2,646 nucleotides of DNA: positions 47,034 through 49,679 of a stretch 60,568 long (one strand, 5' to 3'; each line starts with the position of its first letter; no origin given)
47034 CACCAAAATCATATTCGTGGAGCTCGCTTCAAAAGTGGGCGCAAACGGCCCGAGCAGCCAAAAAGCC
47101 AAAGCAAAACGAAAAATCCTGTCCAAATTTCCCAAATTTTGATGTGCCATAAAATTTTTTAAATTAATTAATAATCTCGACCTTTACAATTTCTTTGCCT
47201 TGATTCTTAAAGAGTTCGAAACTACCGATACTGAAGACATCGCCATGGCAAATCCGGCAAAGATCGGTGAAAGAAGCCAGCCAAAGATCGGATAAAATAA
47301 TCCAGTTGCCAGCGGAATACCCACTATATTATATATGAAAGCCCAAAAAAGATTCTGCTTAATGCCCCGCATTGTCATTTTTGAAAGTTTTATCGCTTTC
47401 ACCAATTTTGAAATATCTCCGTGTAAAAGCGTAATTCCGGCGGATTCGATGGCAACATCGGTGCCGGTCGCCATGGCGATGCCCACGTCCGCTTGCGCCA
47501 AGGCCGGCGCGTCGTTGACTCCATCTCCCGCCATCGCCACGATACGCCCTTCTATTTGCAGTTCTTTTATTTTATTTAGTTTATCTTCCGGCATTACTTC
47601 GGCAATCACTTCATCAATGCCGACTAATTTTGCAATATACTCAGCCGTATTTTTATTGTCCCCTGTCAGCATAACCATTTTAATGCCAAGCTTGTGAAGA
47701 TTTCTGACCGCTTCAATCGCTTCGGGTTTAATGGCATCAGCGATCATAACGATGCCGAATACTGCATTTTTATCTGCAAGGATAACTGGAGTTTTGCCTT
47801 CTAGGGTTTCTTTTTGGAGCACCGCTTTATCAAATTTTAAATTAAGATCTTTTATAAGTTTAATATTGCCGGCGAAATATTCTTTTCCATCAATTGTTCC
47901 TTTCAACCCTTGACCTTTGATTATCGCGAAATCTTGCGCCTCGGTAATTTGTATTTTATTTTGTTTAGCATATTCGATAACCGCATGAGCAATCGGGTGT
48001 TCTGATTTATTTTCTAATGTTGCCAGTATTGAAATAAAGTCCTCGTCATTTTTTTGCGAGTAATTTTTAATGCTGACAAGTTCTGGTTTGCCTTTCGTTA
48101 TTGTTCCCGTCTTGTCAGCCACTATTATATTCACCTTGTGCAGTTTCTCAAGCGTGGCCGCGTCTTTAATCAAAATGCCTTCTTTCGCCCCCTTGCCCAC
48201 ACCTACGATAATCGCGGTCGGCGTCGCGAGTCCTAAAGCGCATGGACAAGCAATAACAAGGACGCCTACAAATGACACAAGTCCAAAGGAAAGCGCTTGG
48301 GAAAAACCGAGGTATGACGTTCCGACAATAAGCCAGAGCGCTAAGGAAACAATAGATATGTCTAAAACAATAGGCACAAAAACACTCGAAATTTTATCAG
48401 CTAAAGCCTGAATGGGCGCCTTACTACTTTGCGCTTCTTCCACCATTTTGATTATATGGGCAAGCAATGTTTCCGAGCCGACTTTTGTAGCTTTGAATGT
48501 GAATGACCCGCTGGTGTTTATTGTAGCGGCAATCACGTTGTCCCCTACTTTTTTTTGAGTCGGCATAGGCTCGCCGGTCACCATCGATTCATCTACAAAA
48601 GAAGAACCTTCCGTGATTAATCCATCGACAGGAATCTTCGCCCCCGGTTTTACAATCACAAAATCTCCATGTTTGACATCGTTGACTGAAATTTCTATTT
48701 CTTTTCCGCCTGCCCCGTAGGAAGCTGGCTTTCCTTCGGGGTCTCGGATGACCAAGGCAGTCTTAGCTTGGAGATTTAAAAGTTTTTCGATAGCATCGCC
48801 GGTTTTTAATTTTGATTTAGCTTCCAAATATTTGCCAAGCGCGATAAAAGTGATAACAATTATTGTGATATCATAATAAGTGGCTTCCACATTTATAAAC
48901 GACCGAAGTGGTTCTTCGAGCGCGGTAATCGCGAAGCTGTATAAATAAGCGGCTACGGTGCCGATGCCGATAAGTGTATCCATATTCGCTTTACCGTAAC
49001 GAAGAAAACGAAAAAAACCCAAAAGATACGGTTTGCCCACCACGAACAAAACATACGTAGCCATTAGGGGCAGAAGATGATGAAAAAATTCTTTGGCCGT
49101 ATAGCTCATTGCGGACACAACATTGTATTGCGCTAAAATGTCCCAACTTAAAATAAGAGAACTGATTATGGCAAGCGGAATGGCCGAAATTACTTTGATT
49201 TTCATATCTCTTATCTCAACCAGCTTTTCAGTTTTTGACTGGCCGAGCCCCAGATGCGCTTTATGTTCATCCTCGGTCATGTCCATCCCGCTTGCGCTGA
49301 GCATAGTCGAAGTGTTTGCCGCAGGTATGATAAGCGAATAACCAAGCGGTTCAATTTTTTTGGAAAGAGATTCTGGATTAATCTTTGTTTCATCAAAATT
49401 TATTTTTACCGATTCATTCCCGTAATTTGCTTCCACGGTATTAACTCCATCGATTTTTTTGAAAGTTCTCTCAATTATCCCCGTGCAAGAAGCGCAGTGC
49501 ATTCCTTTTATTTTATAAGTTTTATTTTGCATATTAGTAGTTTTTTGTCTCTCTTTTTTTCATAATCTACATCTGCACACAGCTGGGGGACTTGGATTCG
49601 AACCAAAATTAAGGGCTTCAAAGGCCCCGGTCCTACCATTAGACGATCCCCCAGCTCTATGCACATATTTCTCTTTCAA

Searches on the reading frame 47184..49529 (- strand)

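Call 46: search_protein_families(library=pfam, proteins=[window:47184-49529:-], max_evalue=0.001)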
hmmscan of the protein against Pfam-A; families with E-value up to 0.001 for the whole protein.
window:47184-49529:- (781 aa): 6 families
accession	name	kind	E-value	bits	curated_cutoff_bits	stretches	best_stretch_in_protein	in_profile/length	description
PF00122.25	E1-E2_ATPase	-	6.9e-53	179.3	28.1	1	273-449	11-180/181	E1-E2 ATPase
PF00702.32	Hydrolase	-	2.4e-36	126.3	26.4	1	467-681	2-191/191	haloacid dehalogenase-like hydrolase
PF00403.32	HMA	-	1.1e-15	58.2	24.8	1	4-64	1-61/62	Heavy-metal-associated domain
PF12710.13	HAD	-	4.8e-07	30.8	27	1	569-677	55-188/189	haloacid dehalogenase-like hydrolase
PF08282.18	Hydrolase_3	-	2.7e-05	24.5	20.9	0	654-698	196-240/255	haloacid dehalogenase-like hydrolase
PF19991.5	HMA_2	-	0.00062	20.2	30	0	19-59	35-75/154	Heavy metal associated domain 2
